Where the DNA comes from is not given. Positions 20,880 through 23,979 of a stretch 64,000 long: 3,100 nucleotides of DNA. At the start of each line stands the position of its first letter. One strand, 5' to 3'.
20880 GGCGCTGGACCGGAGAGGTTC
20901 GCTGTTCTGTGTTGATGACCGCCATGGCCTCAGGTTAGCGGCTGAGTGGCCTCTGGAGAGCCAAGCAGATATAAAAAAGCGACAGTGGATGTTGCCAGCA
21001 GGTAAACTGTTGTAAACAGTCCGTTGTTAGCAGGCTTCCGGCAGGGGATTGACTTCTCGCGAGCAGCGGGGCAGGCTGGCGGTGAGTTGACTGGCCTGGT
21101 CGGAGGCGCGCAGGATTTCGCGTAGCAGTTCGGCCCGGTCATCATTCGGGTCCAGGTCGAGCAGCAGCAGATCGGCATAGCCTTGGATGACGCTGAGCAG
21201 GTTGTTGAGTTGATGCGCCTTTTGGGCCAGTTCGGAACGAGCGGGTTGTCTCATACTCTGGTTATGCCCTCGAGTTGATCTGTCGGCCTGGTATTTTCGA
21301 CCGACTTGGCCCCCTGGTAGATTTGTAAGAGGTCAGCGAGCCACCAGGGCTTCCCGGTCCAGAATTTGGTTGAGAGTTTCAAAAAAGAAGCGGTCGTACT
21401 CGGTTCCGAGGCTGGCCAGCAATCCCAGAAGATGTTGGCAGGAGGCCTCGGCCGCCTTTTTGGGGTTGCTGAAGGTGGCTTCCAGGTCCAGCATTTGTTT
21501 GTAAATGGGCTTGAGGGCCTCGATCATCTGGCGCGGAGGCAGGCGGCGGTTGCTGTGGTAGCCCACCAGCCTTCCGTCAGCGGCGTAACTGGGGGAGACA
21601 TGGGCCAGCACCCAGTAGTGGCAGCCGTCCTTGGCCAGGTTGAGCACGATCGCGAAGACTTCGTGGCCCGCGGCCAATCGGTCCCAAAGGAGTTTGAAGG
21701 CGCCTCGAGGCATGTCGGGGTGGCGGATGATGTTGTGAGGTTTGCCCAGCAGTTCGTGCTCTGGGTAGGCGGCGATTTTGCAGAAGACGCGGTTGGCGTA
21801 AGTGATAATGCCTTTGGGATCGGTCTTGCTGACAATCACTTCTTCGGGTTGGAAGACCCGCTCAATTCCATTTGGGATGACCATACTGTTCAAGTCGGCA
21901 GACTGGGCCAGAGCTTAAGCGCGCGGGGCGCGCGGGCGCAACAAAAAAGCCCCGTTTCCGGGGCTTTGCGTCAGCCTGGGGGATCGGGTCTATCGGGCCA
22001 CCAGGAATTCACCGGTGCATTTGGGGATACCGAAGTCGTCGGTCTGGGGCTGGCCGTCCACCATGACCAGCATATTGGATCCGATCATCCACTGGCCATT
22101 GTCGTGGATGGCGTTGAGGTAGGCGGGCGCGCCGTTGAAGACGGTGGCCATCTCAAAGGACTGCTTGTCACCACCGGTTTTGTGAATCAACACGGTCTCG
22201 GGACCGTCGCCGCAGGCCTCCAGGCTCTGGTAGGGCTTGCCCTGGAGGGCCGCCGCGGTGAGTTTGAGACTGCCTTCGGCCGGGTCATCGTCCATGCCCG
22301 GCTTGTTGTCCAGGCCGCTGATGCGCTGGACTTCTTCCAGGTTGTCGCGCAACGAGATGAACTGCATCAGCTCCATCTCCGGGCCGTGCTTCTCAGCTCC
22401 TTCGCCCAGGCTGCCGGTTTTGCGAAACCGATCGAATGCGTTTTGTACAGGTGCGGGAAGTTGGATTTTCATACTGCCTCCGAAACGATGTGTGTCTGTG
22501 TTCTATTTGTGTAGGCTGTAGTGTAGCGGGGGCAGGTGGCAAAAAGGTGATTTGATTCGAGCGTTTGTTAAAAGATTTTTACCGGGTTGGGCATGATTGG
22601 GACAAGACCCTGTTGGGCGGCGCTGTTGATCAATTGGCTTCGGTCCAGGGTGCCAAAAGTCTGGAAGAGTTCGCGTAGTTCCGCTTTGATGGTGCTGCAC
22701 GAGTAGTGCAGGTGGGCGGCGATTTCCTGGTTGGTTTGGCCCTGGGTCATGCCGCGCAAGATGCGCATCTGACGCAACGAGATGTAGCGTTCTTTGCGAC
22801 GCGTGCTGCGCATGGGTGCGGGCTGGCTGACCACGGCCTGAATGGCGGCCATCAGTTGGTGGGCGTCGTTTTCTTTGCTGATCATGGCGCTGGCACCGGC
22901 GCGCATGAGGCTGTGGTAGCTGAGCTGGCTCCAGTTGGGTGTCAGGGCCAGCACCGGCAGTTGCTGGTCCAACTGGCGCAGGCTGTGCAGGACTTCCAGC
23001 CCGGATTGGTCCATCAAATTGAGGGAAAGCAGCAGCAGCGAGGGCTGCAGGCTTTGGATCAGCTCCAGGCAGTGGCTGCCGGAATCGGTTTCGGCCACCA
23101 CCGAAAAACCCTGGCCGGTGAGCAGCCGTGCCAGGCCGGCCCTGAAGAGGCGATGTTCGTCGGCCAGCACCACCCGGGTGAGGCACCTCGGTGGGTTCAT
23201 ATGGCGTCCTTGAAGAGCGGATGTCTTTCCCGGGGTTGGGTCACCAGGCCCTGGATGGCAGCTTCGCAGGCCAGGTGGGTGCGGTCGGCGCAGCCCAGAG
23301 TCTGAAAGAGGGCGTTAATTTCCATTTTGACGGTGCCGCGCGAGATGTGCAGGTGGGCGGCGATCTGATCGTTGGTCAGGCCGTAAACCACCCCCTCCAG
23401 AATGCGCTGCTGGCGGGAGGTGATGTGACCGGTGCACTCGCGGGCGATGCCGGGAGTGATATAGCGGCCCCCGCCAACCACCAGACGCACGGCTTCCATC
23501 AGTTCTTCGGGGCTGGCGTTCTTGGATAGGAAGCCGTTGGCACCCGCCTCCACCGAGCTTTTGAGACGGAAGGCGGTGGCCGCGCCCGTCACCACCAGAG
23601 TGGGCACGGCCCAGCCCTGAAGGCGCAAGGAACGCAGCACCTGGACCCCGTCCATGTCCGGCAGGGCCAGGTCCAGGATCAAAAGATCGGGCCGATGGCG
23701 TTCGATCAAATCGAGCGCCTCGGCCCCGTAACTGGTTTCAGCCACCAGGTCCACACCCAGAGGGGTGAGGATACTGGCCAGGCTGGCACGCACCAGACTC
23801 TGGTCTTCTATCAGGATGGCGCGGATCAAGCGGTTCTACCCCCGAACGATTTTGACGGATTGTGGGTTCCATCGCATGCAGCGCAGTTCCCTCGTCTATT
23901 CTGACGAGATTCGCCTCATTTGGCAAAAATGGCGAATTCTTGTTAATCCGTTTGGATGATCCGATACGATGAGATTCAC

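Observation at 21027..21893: PAS and HisKA (DHp) in one reading frame split by a single TGA, with no ATPase domain anywhere downstream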

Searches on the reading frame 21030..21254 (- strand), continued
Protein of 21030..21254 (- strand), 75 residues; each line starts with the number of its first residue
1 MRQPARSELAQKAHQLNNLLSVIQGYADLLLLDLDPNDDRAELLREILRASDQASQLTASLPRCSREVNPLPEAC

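Call 74: search_protein_families(library=pfam, proteins=[P0128, P0125, P0126, P0130, P0123, P0124, P0132], max_evalue=0.01)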
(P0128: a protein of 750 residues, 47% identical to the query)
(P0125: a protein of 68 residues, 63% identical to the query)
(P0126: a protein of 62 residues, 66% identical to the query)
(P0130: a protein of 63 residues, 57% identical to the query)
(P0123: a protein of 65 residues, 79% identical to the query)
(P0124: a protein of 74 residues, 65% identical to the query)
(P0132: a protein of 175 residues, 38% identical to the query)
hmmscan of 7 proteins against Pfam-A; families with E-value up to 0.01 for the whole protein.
P0128 (750 aa): 10 families
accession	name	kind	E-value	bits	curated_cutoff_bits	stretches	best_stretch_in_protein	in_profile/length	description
PF13426.13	PAS_9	-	1.7e-29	102.6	27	2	126-232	3-103/103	PAS domain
PF00989.32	PAS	-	9.6e-28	96.9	22.6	2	117-229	4-112/113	PAS fold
PF00072.30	Response_reg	-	5.9e-24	84.8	30.2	1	627-740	1-111/111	Response regulator receiver domain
PF08447.18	PAS_3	-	1.5e-21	76.9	25.6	2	268-354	2-89/89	PAS fold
PF08448.16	PAS_4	-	2.3e-21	76.5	23.1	2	120-234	1-109/110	PAS fold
PF02518.31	HATPase_c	-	5.4e-21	75.6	26.4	1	483-604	2-110/111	Histidine kinase-, DNA gyrase B-, and HSP90-like ATPase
PF13188.13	PAS_8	-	1.4e-17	63.3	21.8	2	245-299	1-55/65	PAS domain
PF00512.31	HisKA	-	9.7e-12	45.2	26.9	1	377-439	3-64/66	His Kinase A (phospho-acceptor) domain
PF12860.13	PAS_7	-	7.3e-07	29.8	27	1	120-238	1-115/115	PAS fold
PF24820.1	Diguanyl_cycl_sensor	-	0.0028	18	28.1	0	125-169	7-51/109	Diguanylate cyclase-like sensor domain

P0125 (68 aa): 1 family
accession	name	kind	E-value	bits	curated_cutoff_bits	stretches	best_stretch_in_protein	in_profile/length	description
PF00512.31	HisKA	-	5e-06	26.9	26.9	1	12-59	11-57/66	His Kinase A (phospho-acceptor) domain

P0126 (62 aa): 1 family
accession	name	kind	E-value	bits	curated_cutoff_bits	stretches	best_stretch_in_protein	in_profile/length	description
PF00512.31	HisKA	-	1.4e-05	25.5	26.9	1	10-54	10-53/66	His Kinase A (phospho-acceptor) domain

P0130 (63 aa): 1 family
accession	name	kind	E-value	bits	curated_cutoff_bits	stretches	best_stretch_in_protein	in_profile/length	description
PF00512.31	HisKA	-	8.6e-05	23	26.9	1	11-59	10-57/66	His Kinase A (phospho-acceptor) domain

P0123 (65 aa): 1 family
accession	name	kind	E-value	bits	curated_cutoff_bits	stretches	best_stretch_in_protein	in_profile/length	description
PF00512.31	HisKA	-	1.5e-07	31.8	26.9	1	8-61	5-57/66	His Kinase A (phospho-acceptor) domain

P0124 (74 aa): 1 family
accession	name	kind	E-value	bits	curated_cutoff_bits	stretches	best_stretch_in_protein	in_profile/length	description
PF00512.31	HisKA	-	9.9e-05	22.8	26.9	1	10-56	7-52/66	His Kinase A (phospho-acceptor) domain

P0132 (175 aa): 2 families
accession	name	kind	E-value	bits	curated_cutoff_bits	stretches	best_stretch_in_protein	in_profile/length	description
PF00512.31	HisKA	-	2.5e-06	27.9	26.9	0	28-72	10-50/66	His Kinase A (phospho-acceptor) domain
PF25674.1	Mycophage_Gp42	-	0.0048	17.8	27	1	13-56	7-50/66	Mycobacteriophage Gene 42 protein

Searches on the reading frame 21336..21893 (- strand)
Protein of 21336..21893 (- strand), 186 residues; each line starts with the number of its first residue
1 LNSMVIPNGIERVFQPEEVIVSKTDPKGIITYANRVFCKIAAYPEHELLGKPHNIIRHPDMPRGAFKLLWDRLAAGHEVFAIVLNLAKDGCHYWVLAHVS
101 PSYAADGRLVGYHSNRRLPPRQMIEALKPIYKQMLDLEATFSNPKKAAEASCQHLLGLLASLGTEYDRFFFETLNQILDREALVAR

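Call 5: search_protein_families(library=pfam, proteins=[window:21336-21893:-], max_evalue=0.1)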
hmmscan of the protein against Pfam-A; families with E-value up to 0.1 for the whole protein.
window:21336-21893:- (186 aa): 4 families
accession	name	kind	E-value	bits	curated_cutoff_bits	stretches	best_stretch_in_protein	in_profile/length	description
PF00989.32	PAS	-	1.1e-12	48.4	22.6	1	20-111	13-105/113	PAS fold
PF08447.18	PAS_3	-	9.5e-10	39.1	25.6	1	31-113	2-86/89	PAS fold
PF08448.16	PAS_4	-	1.3e-09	38.7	23.1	1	24-112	11-98/110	PAS fold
PF13426.13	PAS_9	-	3.7e-07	30.8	27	1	20-111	5-93/103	PAS domain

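Call 6: find_homologous_proteins(query=window:21336-21893:-)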
Query window:21336-21893:- (186 aa): 7671 proteins with E <= 0.001 among 8000 candidates; the best 120 are listed.
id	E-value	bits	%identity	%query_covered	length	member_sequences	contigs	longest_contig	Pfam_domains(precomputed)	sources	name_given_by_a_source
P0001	1.4e-99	349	85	98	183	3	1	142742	PF08447.19,PF13426.14,PF08448.17,PF00989.32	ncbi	ncbi:MAG: PAS domain-containing protein [Vulcanimicrobiota bacterium]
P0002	6.9e-92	324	76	98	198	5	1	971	PF08447.19,PF13426.14,PF08448.17,PF00989.32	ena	-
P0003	5.5e-88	311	75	96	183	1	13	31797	PF08447.19,PF13426.14,PF08448.17,PF00989.32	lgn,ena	-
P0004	7.2e-81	288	69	95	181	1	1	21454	PF08447.19,PF13426.14,PF08448.17,PF00989.32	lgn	-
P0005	8.6e-67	242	57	95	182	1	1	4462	PF08447.19,PF13426.14,PF08448.17,PF00989.32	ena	-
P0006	4.0e-65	237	61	91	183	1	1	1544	PF08447.19,PF13426.14,PF08448.17,PF00989.32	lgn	-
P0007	4.9e-65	237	56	95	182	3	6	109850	PF08447.19,PF13426.14,PF08448.17,PF00989.32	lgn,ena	-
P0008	6.5e-65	236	60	95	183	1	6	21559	PF08447.19,PF13426.14,PF08448.17,PF00989.32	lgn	-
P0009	1.7e-64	235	59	95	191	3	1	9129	PF08447.19,PF13426.14,PF08448.17,PF00989.32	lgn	-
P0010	3.1e-64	234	60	91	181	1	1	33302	PF08447.19,PF13426.14,PF08448.17,PF00989.32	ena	-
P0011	3.4e-62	227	60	90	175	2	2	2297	PF08447.19,PF13426.14,PF08448.17,PF00989.32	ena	-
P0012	5.5e-62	227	58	92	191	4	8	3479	PF08447.19,PF13426.14,PF08448.17,PF00989.32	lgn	-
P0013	7.8e-62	226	56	92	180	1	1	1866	PF08447.19,PF13426.14,PF08448.17,PF00989.32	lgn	-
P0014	1.5e-61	225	59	90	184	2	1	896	PF08447.19,PF13426.14,PF08448.17,PF00989.32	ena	-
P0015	3.0e-61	224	61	91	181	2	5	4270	PF08447.19,PF13426.14,PF08448.17,PF00989.32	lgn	-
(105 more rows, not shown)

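Call 8: find_encoding_contigs(protein=P0001, flank=8000, max_places=3)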
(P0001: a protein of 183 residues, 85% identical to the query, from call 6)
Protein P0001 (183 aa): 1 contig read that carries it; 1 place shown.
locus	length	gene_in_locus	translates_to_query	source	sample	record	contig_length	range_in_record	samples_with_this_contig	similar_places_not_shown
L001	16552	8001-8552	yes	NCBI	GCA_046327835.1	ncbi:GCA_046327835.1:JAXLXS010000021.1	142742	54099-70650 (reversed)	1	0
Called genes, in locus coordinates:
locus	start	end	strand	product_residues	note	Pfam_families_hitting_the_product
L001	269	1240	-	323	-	PF07931:CPT (weak), PF13238:AAA_18 (faint), PF13671:AAA_33 (faint)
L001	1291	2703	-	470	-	PF04371:PAD_porph (faint)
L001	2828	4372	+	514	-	-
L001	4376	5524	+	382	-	-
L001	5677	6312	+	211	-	PF00072:Response_reg, PF00196:GerE, PF08281:Sigma70_r4_2 (weak)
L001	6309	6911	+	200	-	PF00072:Response_reg, PF00196:GerE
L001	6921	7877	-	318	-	PF00756:Esterase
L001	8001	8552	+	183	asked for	PF00989:PAS, PF08448:PAS_4, PF13426:PAS_9 (weak), PF08447:PAS_3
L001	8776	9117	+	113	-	-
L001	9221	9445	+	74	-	-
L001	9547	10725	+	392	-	PF03781:FGE-sulfatase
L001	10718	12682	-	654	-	PF00656:Peptidase_C14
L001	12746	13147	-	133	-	-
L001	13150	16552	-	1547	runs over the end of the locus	PF05860:TPS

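Call 9: find_encoding_contigs(protein=P0003, flank=8000, max_places=4)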
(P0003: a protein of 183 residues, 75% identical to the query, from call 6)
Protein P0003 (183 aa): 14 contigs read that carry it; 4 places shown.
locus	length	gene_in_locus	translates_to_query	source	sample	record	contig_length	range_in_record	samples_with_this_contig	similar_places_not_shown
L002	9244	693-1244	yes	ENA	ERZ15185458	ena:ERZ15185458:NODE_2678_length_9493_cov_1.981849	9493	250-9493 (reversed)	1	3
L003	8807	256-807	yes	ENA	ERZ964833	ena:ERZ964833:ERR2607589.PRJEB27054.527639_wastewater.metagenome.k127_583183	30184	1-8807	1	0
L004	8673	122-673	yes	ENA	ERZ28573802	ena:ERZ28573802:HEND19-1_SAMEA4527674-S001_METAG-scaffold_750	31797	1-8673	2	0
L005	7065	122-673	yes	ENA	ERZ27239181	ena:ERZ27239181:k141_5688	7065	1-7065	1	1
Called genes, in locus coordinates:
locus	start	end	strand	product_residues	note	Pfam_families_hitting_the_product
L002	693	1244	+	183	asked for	PF08448:PAS_4 (weak), PF00989:PAS, PF13426:PAS_9 (faint), PF08447:PAS_3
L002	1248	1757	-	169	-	-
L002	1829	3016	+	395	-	-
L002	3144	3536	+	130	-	-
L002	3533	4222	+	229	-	-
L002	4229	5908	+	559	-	-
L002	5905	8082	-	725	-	PF00916:Sulfate_transp, PF00484:Pro_CA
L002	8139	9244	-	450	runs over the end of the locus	?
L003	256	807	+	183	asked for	PF08448:PAS_4 (weak), PF00989:PAS, PF13426:PAS_9 (faint), PF08447:PAS_3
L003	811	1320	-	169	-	-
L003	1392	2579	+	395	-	-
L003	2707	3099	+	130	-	-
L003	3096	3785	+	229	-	-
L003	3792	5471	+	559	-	-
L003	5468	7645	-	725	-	PF00916:Sulfate_transp, PF00484:Pro_CA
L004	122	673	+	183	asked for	PF08448:PAS_4 (weak), PF00989:PAS, PF13426:PAS_9 (faint), PF08447:PAS_3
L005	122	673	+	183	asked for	PF08448:PAS_4 (weak), PF00989:PAS, PF13426:PAS_9 (faint), PF08447:PAS_3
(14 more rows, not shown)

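Call 10: find_encoding_contigs(protein=P0004, flank=8000, max_places=3)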
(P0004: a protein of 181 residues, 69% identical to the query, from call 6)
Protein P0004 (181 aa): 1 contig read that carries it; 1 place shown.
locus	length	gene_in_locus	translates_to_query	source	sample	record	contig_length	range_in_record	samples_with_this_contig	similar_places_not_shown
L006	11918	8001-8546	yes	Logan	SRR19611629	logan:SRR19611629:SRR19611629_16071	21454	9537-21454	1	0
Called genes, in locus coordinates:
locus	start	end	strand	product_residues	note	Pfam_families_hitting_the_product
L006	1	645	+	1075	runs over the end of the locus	PF01564:Spermine_synth, PF13428:TPR_14 (faint), PF13432:TPR_16 (faint), PF14559:TPR_19 (weak)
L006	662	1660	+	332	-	PF00296:Bac_luciferase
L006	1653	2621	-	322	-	PF04055:Radical_SAM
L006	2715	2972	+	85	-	-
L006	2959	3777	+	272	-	PF00459:Inositol_P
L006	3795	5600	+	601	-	PF00771:FHIPEP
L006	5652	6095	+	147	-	PF22381:Staph_reg_Sar_Rot, PF01047:MarR, PF12802:MarR_2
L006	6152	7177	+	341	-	PF00027:cNMP_binding, PF00990:GGDEF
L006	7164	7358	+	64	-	-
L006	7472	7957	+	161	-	PF00254:FKBP_C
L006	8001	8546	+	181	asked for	PF00989:PAS, PF08448:PAS_4, PF13426:PAS_9 (weak), PF08447:PAS_3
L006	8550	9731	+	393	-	PF00015:MCPsignal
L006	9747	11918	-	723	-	?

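Call 49: search_solved_structures(query=window:21336-21893:-, max_evalue=0.001, show_alignments=1)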
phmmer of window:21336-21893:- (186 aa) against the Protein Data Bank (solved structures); distinct sequences matched with E-value up to 0.001: 77 (the best 60 are shown).
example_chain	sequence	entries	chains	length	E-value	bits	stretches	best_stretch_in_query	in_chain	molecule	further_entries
8dik_A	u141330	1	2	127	1.5e-25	93.2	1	18-133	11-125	Aerotaxis receptor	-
31cj_A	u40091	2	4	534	1.4e-23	86.8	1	18-134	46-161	Aerotaxis receptor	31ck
3ewk_A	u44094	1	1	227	7.3e-17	64.9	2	20-137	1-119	Sensor protein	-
2gj3_A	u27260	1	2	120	1.2e-10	44.6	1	10-112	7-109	Nitrogen fixation regulatory protein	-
9qq6_A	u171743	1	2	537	2.4e-10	43.6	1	7-142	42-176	histidine kinase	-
8pm1_A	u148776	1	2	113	8.2e-07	32.1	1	27-112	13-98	histidine kinase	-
6yxc_A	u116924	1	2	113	1.1e-06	31.8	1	24-112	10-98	Multi-sensor hybrid histidine kinase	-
6ywq_A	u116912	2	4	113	1.1e-06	31.8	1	24-112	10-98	Multi-sensor hybrid histidine kinase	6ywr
6y7r_A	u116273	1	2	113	1.1e-06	31.7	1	27-112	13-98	Multi-sensor hybrid histidine kinase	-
6ph2_A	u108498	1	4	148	1.1e-06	31.7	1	21-116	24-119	Blue-light-activated histidine kinase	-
6ywg_A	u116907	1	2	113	1.3e-06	31.4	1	24-112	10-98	Multi-sensor hybrid histidine kinase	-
6yx4_A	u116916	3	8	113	1.3e-06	31.4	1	24-112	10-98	Multi-sensor hybrid histidine kinase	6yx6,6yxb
6rhf_A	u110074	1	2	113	1.4e-06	31.4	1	24-112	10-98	Multi-sensor hybrid histidine kinase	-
6ywi_A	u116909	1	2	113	1.4e-06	31.3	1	24-112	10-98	Multi-sensor hybrid histidine kinase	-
6ywh_A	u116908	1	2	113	1.5e-06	31.3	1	24-112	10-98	Multi-sensor hybrid histidine kinase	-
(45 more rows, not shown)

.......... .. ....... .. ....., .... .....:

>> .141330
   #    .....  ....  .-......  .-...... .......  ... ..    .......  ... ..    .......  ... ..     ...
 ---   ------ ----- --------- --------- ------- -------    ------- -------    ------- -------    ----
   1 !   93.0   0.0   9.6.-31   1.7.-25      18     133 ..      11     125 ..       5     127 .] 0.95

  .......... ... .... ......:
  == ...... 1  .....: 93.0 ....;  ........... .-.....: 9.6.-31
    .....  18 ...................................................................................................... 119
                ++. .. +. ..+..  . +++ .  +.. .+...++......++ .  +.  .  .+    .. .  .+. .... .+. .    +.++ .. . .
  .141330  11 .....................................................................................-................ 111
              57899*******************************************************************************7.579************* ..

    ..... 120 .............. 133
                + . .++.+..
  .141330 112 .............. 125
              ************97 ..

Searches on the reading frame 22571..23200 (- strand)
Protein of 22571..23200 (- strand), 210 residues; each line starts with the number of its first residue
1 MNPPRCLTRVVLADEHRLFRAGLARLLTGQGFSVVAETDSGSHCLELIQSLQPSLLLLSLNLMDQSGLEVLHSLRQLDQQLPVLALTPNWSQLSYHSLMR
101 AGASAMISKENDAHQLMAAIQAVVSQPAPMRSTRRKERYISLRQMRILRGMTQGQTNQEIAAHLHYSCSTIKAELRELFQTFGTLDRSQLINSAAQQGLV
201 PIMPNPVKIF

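Call 5: search_protein_families(library=pfam, proteins=[window:22571-23200:-], max_evalue=0.1)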
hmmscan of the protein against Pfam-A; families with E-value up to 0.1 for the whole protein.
window:22571-23200:- (210 aa): 6 families
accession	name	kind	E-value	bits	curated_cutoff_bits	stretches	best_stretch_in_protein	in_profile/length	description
PF00072.30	Response_reg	-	3.3e-20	72.8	30.2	1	10-121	1-111/111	Response regulator receiver domain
PF00196.25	GerE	-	3.3e-09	36.7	23.5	1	141-193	4-56/57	Bacterial regulatory proteins, luxR family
PF13936.12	HTH_38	-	1.8e-05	24.8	27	1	145-176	11-42/44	Helix-turn-helix domain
PF16365.12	EutK_C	-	0.05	14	27.5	0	152-180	12-40/52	Ethanolamine utilization protein EutK C-terminus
PF01497.23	Peripla_BP_2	-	0.079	12.8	27.5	0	45-123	51-122/235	Periplasmic binding protein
PF13384.12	HTH_23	-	0.1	12.9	24.6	0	143-174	6-36/50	Homeodomain-like domain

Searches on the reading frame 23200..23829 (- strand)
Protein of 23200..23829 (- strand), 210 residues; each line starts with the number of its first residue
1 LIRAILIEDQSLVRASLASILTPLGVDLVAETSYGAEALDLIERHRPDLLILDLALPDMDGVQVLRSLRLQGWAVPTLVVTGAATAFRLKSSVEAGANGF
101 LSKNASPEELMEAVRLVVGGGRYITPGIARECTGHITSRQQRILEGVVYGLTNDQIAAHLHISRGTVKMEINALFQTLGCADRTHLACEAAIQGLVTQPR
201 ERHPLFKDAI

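Call 5: search_protein_families(library=pfam, proteins=[window:23200-23829:-], max_evalue=0.1)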
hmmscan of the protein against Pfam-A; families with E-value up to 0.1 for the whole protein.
window:23200-23829:- (210 aa): 7 families
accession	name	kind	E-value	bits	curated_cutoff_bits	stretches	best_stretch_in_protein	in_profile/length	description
PF00072.30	Response_reg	-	3.7e-25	88.7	30.2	1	5-115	2-111/111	Response regulator receiver domain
PF00196.25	GerE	-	1.4e-11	44.3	23.5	1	137-190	4-57/57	Bacterial regulatory proteins, luxR family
PF08281.18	Sigma70_r4_2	-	1.2e-05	25.3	25.7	1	130-170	5-46/54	Sigma-70, region 4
PF04545.22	Sigma70_r4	-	0.0022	17.9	24.1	1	137-169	6-39/50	Sigma-70, region 4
PF13384.12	HTH_23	-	0.024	14.9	24.6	1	150-167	17-34/50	Homeodomain-like domain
PF13412.12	HTH_24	-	0.071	13.1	21.9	0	150-168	17-35/48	Winged helix-turn-helix DNA-binding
PF08279.18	HTH_11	-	0.087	13.2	25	0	151-179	16-43/55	HTH domain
